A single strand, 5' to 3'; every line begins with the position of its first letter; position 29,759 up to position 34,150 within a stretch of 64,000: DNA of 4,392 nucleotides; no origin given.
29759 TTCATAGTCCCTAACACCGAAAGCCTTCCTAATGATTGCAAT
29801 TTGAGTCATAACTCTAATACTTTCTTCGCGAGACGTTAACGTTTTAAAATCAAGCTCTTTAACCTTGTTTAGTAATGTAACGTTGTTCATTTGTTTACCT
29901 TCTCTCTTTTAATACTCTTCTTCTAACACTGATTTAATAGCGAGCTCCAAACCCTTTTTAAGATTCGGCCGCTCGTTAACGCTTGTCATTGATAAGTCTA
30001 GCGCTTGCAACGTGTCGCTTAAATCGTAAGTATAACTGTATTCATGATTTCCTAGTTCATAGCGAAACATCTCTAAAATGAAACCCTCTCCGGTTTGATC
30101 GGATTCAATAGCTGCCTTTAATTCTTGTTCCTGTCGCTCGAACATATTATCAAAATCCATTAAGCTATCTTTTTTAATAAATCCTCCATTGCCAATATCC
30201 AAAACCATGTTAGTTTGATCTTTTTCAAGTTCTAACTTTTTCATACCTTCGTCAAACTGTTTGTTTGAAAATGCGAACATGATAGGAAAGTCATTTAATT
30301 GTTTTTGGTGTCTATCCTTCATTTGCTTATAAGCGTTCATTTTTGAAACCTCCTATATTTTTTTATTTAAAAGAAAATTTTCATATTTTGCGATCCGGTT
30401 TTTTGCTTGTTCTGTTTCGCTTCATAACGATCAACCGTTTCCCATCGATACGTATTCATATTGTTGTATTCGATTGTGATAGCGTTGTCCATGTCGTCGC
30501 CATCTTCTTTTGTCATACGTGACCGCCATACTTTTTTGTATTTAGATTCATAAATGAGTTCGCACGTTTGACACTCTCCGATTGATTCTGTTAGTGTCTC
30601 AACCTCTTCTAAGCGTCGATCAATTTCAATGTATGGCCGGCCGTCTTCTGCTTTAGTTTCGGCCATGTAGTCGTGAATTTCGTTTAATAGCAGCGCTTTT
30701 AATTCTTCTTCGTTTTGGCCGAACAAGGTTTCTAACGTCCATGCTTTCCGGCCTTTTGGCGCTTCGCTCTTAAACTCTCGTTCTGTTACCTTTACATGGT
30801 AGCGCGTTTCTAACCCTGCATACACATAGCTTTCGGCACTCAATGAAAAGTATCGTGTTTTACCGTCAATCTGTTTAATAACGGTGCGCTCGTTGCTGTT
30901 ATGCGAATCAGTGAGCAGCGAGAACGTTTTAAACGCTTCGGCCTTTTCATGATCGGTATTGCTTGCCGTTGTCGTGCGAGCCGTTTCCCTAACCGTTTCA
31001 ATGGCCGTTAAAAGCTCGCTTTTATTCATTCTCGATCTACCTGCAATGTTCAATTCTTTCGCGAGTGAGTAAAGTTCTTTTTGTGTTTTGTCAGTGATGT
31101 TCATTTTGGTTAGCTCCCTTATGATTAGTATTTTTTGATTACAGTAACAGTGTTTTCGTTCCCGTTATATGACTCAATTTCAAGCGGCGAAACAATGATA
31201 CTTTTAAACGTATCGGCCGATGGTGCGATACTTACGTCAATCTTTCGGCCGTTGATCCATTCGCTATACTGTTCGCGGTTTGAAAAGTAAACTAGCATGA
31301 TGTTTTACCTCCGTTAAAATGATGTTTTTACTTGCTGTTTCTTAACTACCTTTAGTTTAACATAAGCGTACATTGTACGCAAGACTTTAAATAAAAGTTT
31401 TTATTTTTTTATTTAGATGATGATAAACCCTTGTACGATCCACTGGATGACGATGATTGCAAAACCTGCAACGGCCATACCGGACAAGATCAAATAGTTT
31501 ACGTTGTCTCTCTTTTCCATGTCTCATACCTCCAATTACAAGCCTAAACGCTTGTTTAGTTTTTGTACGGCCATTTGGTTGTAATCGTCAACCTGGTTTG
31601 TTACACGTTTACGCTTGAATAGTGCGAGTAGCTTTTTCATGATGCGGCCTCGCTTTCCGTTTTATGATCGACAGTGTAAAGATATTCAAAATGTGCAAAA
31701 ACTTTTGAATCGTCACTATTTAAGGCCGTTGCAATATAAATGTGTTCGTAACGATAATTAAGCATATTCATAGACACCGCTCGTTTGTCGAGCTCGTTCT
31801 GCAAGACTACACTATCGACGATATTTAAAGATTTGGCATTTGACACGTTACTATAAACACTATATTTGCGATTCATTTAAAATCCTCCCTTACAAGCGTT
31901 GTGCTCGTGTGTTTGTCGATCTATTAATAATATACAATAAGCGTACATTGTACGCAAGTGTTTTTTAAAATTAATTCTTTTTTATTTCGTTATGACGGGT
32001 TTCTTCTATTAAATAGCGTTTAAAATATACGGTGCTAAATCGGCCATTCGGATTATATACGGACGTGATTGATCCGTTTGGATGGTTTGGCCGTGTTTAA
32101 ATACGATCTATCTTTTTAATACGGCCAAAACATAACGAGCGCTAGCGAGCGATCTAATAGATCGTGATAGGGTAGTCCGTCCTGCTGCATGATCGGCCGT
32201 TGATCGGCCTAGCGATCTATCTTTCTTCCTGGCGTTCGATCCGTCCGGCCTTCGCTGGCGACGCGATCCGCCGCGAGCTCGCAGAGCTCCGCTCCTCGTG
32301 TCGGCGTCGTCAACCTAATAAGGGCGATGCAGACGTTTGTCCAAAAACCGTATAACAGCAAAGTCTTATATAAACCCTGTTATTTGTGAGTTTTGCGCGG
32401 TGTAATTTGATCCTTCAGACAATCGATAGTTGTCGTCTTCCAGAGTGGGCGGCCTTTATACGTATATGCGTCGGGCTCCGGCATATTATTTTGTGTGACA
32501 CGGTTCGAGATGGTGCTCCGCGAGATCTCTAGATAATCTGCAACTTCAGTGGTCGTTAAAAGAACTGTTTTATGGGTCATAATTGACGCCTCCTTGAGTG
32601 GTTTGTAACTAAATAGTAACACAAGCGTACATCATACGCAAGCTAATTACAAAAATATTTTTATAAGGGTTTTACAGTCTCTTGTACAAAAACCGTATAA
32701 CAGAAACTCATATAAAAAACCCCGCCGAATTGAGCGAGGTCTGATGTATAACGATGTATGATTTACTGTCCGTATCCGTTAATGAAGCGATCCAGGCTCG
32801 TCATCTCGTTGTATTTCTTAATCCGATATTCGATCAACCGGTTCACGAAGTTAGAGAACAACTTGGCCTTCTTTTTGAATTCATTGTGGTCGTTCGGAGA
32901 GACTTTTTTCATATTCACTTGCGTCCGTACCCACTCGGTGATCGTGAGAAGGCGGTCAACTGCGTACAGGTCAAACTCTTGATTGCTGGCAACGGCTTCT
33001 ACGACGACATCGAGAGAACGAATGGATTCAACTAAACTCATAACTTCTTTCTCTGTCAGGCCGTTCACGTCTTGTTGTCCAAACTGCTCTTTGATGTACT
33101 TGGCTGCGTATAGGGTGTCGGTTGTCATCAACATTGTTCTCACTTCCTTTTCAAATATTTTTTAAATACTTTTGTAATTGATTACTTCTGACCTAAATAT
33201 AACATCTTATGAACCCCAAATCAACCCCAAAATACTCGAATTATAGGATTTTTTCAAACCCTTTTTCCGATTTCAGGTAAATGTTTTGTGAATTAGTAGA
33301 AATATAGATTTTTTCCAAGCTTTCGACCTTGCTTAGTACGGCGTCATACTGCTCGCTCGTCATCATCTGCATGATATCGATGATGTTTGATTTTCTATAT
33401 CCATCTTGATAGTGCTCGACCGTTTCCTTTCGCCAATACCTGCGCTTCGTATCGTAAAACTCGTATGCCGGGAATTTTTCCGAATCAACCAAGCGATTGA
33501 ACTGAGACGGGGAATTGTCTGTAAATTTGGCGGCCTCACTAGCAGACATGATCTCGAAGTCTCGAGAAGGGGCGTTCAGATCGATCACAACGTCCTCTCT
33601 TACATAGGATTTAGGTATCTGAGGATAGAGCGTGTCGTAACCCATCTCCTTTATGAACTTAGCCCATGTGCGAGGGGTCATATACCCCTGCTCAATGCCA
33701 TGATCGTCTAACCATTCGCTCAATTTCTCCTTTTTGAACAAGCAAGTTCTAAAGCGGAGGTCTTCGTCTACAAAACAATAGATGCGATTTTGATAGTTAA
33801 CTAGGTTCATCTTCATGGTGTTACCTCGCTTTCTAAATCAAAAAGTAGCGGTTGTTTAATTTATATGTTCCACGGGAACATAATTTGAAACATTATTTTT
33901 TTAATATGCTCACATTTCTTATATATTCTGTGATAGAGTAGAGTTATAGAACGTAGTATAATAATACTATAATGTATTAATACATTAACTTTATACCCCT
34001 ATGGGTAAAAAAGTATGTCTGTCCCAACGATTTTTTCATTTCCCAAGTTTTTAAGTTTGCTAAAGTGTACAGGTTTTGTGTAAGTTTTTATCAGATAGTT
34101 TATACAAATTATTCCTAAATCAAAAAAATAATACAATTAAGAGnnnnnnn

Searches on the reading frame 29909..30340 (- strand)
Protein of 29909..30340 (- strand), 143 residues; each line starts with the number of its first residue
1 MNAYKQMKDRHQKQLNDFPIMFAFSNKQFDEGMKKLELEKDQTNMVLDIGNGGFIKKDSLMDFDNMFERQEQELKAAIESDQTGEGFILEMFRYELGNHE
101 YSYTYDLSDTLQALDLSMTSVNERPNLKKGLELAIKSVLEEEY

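Call 27: search_protein_families(library=pfam, proteins=[window:29909-30340:-], max_evalue=0.01)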
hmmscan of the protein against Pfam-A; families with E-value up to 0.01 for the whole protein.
window:29909-30340:- (143 aa): 1 family
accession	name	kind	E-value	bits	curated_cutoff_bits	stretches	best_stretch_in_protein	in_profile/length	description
PF24692.1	DUF7659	-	7.2e-48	162.5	27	1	4-136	2-134/135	Family of unknown function (DUF7659)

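Call 28: search_protein_families(library=phrogs, proteins=[window:29909-30340:-], max_evalue=0.01)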
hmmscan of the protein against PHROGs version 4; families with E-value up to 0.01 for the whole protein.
window:29909-30340:- (143 aa): 1 family
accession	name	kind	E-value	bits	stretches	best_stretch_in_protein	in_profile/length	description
phrog_37583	-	unknown function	4.9e-06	27.8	1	14-114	16-115/140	-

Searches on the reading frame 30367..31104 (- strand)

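Call 27: search_protein_families(library=pfam, proteins=[window:30367-31104:-], max_evalue=0.01)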
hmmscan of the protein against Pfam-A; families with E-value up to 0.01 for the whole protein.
window:30367-31104:- (245 aa): 1 family
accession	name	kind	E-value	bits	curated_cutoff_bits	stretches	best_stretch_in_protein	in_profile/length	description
PF07498.18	Rho_N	-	8.1e-08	32.5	24.9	1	4-35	3-34/43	Rho termination factor, N-terminal domain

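Call 28: search_protein_families(library=phrogs, proteins=[window:30367-31104:-], max_evalue=0.01)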
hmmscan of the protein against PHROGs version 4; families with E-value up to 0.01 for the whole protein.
window:30367-31104:- (245 aa): 6 families
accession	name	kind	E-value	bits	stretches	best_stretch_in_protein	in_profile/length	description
phrog_37997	-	unknown function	1.2e-05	26.4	1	166-214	6-53/67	-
phrog_2724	-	unknown function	1.9e-05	26.1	1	2-38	45-81/83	-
phrog_37255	-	unknown function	6.4e-05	23.8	1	3-39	6-42/152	-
phrog_3281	-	DNA, RNA and nucleotide metabolism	0.0028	19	1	2-39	67-104/107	endonuclease VII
phrog_17357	-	unknown function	0.0031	18.3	0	78-109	25-56/74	-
phrog_2250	-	unknown function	0.008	17.1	1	3-41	128-166/168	-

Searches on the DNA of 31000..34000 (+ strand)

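Call 8: search_dna_similar(query=window:31000-34000:+, collection=phages, mode=near, max_rows=30)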
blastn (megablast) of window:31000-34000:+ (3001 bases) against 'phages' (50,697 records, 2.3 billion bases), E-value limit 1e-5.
No match.

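Call 19: search_rna_families(source=window, start=31850, end=32750, threshold=evalue, max_evalue=10)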
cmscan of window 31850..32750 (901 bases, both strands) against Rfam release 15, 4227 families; matches with E-value up to 10: 8.
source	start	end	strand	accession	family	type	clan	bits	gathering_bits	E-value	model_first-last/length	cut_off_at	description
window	32715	32740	-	RF02701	PsrR1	Gene; sRNA;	-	23.1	42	0.085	54-79/79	no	Photosynthesis regulatory RNA1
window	32085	32131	+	RF03193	mir-2941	Gene; miRNA;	-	17.9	60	0.45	17-66/82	no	mir-2941 microRNA precursor family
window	32264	32309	+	RF03934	mir-m107-1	Gene; miRNA;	-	16.9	83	4.5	1-65/65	no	mir-m107-1 microRNA precursor family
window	32653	32721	-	RF03566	mir-4875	Gene; miRNA;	-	16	90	5.4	1-73/73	no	mir-4875 microRNA precursor family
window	32708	32750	-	RF02079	STnc180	Gene; sRNA;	-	14.3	50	4.5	170-208/208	5'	Enterobacterial sRNA STnc180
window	32159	32229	+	RF04288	mir-9201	Gene; miRNA;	CL00147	14.1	95.5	9.1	1-81/81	no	mir-9201 microRNA precursor family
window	32711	32750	-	RF00022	GcvB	Gene;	-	13.6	42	2.6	164-204/204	5'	GcvB RNA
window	32196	32264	+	RF02691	BTH_s19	Gene; sRNA;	-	11.3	153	3.2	111-177/224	no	Burkholderia sRNA 19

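Call 75: search_dna_similar(query=window:31960-32380:+, collection=phages, mode=distant, max_evalue=0.01, max_rows=10)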
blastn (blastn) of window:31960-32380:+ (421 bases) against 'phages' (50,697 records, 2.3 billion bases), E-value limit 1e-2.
No match.

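Call 76: search_dna_similar(query=window:31960-32380:+, collection=plasmids, mode=distant, max_evalue=0.01, max_rows=10)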
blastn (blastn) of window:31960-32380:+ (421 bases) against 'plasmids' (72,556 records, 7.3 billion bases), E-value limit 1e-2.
No match.

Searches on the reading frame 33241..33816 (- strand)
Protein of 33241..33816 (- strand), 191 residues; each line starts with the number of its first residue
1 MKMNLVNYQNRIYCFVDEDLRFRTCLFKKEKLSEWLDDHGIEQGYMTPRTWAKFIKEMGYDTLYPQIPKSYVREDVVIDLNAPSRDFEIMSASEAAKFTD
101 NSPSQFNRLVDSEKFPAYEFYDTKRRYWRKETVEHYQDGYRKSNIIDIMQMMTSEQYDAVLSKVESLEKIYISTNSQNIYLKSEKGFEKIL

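Call 27: search_protein_families(library=pfam, proteins=[window:33241-33816:-], max_evalue=0.01)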
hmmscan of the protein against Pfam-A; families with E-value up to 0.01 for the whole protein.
window:33241-33816:- (191 aa): 1 family
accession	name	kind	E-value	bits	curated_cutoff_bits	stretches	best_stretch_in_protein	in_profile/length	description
PF12728.13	HTH_17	-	0.0002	22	27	1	90-139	2-49/51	Helix-turn-helix domain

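Call 28: search_protein_families(library=phrogs, proteins=[window:33241-33816:-], max_evalue=0.01)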
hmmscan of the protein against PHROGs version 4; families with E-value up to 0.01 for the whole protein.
window:33241-33816:- (191 aa): 4 families
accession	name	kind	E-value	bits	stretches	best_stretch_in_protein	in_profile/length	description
phrog_7338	-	unknown function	0.00012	23.3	0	69-136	12-76/87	-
phrog_66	-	integration and excision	0.00021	22.1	1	73-139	77-142/412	excisionase and transcriptional regulator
phrog_6355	-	unknown function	0.00059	20.9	1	88-144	17-76/90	-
phrog_25262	-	unknown function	0.0021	19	0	88-136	33-80/106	-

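Call 71: find_homologous_proteins(query=window:33241-33816:-, max_evalue=0.001)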
Query window:33241-33816:- (191 aa): 6 proteins with E <= 0.001 among 26 candidates.
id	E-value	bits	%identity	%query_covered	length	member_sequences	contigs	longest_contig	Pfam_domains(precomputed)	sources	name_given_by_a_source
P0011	4.2e-124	429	100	100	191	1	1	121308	-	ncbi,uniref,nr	ncbi:hypothetical protein EVJ32_04705 [Exiguobacterium sp. SH5S4]|uniref:hypothetical protein n=1 Ta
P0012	1.9e-102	359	82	99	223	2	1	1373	PF12728.14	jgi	-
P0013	1.4e-85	304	67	100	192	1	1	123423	-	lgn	-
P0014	1.8e-79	284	62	100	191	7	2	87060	PF12728.14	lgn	-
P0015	3.9e-74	267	59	100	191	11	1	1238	-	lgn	-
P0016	4.5e-69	250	65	83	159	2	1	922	PF12728.14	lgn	-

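Call 72: find_encoding_contigs(protein=P0014, flank=10000)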
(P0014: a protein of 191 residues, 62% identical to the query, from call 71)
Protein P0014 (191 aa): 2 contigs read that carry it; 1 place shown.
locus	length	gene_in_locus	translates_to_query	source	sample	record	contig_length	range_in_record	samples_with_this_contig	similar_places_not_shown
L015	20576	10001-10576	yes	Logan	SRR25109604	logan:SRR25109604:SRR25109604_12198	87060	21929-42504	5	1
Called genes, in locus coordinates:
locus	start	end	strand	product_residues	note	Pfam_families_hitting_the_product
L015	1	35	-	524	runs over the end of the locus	PF01368:DHH, PF02272:DHHA1 (weak)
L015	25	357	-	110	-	-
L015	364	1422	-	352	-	PF08275:DNAG_N (weak)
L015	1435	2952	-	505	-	-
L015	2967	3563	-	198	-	PF26927:Phage_SPbeta_YorH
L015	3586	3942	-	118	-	PF06725:3D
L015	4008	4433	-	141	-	-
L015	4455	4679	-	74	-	-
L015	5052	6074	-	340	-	PF13479:AAA_24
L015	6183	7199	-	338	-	-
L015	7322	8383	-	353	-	PF22822:MrpR_N_CB, PF22823:MrpR_C_cat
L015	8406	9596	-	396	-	PF14072:DndB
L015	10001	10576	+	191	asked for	PF12728:HTH_17 (faint)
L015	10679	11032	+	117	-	-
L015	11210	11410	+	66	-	-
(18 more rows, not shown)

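Call 73: find_encoding_contigs(protein=P0012, flank=5000)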
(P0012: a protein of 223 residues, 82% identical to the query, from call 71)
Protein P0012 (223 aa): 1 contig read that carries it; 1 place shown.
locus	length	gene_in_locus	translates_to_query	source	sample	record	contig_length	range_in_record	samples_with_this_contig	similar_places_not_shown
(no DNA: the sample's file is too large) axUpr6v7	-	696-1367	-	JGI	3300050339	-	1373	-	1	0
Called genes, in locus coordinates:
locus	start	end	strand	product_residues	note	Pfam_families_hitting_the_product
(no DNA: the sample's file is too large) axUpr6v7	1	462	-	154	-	?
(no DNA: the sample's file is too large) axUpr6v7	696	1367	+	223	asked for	PF12728:HTH_17 (weak)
